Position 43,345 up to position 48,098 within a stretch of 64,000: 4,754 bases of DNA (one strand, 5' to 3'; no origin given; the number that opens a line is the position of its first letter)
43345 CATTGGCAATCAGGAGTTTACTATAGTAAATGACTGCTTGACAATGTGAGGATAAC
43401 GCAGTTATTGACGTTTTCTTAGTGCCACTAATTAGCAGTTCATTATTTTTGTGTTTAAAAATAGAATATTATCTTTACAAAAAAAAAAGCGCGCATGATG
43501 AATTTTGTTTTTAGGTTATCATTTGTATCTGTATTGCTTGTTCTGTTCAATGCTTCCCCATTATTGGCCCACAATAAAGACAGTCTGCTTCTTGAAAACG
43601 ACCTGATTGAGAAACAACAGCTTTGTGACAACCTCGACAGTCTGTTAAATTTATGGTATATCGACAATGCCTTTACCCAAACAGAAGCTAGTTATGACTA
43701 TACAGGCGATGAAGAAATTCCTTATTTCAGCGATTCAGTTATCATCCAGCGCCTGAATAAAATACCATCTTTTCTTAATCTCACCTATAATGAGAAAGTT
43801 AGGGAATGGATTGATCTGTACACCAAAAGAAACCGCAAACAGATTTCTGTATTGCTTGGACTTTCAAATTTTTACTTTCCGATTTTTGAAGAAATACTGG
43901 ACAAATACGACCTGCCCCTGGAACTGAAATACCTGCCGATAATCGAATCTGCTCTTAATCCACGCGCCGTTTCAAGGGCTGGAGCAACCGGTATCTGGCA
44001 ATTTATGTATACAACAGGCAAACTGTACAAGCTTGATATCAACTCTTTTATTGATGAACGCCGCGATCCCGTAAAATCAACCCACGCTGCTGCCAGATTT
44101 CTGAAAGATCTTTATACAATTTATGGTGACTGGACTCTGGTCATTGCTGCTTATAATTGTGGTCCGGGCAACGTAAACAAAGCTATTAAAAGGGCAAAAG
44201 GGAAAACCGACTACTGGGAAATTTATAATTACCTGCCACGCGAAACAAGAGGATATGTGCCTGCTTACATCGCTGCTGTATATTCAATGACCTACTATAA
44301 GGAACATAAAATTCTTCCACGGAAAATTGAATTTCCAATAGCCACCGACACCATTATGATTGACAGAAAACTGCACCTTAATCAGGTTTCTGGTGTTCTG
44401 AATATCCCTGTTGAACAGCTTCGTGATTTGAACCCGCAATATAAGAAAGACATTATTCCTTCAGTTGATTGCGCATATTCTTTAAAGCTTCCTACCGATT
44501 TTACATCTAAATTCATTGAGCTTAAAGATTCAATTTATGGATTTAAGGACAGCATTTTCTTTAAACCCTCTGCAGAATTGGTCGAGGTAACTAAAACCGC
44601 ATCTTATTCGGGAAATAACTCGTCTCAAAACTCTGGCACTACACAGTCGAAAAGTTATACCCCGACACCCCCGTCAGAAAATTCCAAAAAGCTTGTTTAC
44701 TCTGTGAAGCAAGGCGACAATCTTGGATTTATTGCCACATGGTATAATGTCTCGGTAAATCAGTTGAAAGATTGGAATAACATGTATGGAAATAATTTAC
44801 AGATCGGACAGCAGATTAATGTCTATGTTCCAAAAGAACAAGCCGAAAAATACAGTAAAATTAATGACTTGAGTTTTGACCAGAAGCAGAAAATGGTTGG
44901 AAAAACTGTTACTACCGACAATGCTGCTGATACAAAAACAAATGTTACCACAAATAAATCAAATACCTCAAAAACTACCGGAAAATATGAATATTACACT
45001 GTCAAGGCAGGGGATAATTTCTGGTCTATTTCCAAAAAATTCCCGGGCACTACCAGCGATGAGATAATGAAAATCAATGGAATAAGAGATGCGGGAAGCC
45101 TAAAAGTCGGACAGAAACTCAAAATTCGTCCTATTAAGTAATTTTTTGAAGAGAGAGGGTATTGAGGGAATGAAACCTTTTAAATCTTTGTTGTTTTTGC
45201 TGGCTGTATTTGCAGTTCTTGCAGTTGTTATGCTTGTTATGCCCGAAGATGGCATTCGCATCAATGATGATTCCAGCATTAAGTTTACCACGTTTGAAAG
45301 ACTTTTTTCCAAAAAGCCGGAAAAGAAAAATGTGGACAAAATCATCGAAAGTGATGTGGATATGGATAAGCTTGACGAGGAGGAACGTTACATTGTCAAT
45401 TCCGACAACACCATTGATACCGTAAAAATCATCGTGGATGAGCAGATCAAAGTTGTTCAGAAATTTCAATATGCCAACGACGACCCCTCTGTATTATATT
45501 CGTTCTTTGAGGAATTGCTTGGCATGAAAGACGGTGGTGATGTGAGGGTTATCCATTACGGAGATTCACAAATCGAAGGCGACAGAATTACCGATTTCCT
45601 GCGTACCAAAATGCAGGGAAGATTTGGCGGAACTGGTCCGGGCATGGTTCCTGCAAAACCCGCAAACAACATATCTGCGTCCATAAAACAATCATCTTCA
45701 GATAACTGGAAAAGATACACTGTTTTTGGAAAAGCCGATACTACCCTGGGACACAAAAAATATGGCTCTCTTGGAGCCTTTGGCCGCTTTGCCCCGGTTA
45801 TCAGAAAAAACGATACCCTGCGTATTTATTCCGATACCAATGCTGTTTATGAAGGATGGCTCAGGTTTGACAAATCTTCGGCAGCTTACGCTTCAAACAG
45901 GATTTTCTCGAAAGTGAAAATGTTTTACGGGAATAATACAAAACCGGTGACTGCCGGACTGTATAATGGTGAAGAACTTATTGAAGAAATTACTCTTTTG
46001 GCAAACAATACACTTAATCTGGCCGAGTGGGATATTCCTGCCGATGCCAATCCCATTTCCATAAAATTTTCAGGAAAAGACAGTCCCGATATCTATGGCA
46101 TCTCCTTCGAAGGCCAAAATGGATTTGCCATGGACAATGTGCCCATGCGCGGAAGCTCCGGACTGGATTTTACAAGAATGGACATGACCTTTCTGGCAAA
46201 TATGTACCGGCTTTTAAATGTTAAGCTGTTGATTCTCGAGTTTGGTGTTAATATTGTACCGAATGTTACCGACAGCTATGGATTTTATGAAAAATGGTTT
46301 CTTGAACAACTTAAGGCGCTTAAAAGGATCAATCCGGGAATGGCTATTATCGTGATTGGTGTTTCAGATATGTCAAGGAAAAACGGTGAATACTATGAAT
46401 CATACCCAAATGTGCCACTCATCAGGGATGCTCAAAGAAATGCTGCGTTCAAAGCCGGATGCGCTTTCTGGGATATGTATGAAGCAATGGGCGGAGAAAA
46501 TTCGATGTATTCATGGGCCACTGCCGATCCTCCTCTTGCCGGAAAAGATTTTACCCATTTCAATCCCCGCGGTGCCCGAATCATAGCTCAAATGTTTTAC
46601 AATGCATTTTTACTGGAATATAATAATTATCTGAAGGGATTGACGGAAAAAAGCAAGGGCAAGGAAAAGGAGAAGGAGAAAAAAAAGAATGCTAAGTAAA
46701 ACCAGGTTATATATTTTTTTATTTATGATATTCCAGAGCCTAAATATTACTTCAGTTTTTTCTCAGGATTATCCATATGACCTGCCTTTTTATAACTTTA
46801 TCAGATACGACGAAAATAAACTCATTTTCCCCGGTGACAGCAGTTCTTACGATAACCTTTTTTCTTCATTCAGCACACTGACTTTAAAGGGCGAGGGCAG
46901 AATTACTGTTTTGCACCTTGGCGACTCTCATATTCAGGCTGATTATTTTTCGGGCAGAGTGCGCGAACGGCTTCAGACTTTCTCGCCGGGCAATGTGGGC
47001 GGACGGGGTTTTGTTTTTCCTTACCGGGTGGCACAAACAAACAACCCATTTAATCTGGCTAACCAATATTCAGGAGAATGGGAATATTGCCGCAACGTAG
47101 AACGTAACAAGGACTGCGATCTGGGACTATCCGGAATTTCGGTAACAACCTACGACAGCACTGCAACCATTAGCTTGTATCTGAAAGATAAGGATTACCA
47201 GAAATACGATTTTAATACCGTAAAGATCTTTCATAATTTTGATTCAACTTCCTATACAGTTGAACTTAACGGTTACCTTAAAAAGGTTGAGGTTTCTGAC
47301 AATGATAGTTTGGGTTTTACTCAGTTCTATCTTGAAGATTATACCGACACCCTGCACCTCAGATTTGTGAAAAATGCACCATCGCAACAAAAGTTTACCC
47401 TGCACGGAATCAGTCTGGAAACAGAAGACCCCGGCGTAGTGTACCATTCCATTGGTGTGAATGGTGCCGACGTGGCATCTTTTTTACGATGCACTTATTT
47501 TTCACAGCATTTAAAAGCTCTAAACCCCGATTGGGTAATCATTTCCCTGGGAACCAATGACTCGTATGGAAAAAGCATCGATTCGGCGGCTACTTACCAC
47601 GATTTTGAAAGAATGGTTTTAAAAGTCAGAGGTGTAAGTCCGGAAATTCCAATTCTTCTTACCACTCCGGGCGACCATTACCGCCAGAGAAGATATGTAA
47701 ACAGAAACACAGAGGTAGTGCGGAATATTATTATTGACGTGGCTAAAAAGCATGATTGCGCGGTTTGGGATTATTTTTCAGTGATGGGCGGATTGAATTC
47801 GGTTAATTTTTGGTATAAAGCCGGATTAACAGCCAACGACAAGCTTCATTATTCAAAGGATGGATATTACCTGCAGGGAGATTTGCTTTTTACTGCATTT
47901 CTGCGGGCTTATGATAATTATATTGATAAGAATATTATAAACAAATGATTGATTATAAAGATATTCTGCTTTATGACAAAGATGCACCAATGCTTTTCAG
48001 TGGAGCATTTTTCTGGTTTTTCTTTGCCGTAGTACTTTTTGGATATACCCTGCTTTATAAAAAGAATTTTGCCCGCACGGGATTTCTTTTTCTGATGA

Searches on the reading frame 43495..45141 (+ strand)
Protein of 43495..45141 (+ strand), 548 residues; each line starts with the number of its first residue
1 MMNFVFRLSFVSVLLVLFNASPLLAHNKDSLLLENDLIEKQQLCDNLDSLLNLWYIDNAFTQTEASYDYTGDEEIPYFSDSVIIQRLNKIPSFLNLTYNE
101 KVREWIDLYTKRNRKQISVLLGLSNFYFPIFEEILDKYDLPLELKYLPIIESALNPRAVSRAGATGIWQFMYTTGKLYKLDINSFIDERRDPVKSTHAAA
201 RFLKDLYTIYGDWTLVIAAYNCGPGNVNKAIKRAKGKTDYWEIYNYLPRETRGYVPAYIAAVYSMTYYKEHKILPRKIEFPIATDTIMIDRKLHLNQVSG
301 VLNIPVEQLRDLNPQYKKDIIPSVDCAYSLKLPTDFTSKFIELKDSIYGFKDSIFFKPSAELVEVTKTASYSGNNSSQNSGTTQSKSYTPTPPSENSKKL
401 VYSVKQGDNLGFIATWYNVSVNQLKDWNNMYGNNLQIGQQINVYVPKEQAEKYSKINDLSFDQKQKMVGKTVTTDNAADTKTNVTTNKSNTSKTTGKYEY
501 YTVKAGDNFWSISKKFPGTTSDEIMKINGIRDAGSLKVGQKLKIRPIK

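Call 62: search_protein_families(library=pfam, proteins=[window:43495-45141:+], max_evalue=0.00001)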
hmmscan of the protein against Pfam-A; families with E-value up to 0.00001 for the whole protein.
window:43495-45141:+ (548 aa): 2 families
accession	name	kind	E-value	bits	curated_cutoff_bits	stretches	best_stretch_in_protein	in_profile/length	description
PF01464.25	SLT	-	4.8e-30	104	21.3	1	136-239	9-113/117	Transglycosylase SLT domain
PF01476.26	LysM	-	4e-28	97.5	20.9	2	501-544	1-42/43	LysM domain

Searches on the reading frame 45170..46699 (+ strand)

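Call 62: search_protein_families(library=pfam, proteins=[window:45170-46699:+], max_evalue=0.00001)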
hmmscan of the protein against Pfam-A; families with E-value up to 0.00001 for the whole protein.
window:45170-46699:+ (509 aa): 1 family
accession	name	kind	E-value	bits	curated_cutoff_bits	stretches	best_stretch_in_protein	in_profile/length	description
PF13472.12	Lipase_GDSL_2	-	1.8e-06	29.1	32.9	1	349-471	61-178/178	GDSL-like Lipase/Acylhydrolase family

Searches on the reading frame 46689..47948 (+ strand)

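Call 63: search_protein_families(library=pfam, proteins=[window:46689-47948:+], max_evalue=0.00001)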
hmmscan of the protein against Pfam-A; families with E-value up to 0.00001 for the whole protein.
window:46689-47948:+ (419 aa): 2 families
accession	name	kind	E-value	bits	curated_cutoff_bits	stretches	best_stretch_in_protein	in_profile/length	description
PF13472.12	Lipase_GDSL_2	-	1.5e-15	58.6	32.9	1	250-393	33-176/178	GDSL-like Lipase/Acylhydrolase family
PF00657.28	Lipase_GDSL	-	6.2e-08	33.5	23.6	1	251-398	37-206/208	GDSL-like Lipase/Acylhydrolase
